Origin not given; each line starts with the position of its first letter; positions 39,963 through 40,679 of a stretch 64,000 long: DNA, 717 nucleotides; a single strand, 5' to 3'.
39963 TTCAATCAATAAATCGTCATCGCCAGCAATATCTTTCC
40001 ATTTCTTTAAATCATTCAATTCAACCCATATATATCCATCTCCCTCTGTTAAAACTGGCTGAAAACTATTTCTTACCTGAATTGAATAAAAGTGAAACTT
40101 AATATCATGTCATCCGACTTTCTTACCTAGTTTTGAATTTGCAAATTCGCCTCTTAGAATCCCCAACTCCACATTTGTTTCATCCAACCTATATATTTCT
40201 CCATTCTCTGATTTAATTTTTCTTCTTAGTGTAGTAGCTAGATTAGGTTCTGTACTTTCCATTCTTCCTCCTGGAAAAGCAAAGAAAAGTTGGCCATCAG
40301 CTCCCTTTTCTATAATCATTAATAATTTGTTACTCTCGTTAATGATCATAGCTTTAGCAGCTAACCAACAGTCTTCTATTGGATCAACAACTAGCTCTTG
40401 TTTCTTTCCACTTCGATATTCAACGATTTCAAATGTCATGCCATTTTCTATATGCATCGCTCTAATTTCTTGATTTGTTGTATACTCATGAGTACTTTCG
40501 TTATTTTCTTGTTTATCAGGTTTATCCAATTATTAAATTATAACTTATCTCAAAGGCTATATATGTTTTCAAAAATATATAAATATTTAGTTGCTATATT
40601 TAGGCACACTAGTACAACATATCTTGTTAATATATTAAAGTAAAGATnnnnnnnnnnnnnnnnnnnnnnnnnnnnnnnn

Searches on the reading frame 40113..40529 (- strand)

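Call 39: search_protein_families(library=pfam, proteins=[window:40113-40529:-], max_evalue=0.01)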
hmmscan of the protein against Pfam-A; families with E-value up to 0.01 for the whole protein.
window:40113-40529:- (139 aa): 1 family
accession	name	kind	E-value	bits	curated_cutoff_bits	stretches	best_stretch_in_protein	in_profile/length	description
PF00293.34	NUDIX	-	0.00017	22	21.1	1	57-113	5-58/134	NUDIX domain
